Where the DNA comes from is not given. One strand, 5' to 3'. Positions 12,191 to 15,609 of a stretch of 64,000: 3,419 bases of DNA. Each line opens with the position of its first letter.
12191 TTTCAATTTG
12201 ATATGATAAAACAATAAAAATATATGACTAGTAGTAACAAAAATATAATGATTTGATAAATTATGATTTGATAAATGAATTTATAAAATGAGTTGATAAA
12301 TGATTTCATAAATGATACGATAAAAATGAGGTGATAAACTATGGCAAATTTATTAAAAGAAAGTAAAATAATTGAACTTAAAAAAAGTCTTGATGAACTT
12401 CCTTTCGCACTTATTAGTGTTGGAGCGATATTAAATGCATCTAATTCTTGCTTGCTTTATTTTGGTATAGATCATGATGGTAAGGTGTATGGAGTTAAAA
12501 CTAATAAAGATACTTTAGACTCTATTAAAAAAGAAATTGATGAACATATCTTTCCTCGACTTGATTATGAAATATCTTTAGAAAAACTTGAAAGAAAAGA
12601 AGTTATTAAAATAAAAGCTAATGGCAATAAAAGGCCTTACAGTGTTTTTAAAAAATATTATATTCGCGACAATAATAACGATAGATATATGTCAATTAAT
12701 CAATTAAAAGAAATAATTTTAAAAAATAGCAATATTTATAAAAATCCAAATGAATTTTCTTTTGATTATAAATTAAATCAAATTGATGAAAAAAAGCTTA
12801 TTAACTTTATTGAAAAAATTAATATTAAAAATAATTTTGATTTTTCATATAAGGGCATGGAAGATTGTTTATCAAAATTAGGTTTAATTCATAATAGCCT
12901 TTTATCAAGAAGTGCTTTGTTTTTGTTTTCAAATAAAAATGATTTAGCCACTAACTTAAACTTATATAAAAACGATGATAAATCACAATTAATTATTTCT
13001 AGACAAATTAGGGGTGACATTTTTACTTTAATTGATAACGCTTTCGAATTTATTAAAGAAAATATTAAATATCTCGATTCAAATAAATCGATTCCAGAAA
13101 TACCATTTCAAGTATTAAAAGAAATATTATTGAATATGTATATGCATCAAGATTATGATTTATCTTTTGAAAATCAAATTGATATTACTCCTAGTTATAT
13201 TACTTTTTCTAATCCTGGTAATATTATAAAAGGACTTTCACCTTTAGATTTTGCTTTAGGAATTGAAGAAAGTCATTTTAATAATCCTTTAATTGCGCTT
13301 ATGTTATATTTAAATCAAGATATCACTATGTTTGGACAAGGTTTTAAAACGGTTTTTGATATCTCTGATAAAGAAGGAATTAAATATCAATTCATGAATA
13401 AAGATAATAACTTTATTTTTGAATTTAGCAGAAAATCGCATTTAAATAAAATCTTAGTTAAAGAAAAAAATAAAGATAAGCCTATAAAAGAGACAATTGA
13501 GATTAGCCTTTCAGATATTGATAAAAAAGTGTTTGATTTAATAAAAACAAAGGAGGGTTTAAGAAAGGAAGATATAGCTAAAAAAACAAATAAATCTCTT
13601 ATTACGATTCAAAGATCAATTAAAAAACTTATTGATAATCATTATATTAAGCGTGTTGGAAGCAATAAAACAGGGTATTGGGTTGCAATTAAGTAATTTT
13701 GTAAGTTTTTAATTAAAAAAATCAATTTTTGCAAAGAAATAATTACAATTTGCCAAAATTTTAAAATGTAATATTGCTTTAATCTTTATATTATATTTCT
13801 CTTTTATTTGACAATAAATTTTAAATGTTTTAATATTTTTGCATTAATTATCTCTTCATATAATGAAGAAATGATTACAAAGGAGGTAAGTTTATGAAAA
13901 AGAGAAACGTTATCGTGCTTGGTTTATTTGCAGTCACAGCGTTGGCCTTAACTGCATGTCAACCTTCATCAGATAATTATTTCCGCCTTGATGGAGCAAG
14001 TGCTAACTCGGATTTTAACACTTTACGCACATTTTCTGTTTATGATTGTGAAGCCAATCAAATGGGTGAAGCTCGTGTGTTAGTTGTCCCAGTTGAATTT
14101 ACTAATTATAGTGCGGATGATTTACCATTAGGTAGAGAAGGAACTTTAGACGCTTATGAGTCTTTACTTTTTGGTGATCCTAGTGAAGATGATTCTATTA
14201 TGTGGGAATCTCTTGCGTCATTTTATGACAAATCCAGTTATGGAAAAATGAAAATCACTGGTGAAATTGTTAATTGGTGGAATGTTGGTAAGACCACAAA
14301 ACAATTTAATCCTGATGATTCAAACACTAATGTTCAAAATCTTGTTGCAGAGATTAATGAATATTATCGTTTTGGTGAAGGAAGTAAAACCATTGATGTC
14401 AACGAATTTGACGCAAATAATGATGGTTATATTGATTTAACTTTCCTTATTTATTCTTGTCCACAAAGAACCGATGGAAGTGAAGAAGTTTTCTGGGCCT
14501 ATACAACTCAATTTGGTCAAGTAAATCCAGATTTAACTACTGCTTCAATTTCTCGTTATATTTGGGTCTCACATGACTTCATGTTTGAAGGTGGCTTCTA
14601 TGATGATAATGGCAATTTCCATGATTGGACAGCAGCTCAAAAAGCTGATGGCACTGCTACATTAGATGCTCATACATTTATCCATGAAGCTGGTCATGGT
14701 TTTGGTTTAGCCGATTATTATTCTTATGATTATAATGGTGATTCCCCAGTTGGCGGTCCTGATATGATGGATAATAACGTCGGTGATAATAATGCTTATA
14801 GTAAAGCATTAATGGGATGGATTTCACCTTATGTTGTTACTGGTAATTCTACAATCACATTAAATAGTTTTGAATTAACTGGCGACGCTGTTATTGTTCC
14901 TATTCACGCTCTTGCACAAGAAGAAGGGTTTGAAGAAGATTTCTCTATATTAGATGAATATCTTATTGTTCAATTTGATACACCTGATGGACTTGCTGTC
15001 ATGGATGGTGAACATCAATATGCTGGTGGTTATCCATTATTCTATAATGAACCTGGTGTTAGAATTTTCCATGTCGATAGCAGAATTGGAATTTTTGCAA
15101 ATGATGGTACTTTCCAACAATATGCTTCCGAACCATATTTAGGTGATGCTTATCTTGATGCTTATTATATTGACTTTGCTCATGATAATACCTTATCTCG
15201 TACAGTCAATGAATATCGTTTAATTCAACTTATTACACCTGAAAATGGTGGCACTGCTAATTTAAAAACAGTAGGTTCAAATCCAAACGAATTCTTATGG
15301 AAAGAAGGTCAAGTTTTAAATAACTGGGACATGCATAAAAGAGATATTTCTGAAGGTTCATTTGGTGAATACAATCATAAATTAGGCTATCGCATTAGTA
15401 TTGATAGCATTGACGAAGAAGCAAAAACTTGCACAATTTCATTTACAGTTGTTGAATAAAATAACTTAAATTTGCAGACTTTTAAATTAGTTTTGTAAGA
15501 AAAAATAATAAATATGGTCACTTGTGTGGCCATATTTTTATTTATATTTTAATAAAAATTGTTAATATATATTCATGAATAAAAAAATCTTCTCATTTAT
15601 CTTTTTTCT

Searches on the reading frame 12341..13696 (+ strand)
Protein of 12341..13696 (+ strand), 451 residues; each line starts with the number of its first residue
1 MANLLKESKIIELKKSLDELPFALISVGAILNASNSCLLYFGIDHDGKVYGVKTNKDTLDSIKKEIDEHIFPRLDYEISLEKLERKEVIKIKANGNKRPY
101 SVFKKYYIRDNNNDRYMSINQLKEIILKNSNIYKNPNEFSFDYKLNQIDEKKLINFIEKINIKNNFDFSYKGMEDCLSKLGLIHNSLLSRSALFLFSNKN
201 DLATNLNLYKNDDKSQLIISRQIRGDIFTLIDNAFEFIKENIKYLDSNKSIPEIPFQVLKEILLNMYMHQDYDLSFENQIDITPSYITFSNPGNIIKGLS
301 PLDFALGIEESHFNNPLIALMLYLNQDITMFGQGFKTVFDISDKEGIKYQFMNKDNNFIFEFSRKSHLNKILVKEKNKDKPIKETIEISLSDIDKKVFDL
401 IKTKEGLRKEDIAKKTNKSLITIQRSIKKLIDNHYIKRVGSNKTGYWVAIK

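Call 42: search_protein_families(library=pfam, proteins=[window:12341-13696:+], max_evalue=0.0001)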
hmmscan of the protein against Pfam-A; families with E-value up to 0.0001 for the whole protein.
window:12341-13696:+ (451 aa): 3 families
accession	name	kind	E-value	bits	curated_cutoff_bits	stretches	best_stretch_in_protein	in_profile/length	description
PF04326.19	SLFN_AlbA_2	-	1.4e-12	48.6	25.3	1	7-117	1-117/118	Schlafen, AlbA_2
PF13749.12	HATPase_c_4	-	8.3e-06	26.2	26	1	279-358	5-85/89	Putative ATP-dependent DNA helicase recG C-terminal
PF13412.12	HTH_24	-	1.7e-05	24.8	21.9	1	390-437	1-48/48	Winged helix-turn-helix DNA-binding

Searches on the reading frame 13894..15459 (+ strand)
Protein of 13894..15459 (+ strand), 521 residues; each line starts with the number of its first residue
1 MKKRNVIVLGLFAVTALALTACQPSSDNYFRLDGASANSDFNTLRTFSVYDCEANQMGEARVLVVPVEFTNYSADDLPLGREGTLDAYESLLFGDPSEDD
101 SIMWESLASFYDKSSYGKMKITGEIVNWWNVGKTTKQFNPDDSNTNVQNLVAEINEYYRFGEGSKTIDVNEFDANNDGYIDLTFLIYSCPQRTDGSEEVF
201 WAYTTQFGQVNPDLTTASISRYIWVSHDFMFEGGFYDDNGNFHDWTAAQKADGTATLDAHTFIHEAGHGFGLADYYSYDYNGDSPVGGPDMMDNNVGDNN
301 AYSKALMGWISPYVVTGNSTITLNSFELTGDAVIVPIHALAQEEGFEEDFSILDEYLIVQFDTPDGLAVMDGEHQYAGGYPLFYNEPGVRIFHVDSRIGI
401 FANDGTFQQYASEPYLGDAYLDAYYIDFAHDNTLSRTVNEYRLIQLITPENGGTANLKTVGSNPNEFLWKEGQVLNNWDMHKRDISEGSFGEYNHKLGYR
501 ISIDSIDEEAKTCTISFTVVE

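Call 42: search_protein_families(library=pfam, proteins=[window:13894-15459:+], max_evalue=0.0001)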
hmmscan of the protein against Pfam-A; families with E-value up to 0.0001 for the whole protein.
window:13894-15459:+ (521 aa): 1 family
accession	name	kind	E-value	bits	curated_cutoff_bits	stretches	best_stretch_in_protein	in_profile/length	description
PF05547.17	Peptidase_M6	-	5.8e-07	29.5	22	1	62-175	15-141/294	Immune inhibitor A peptidase M6, catalytic domain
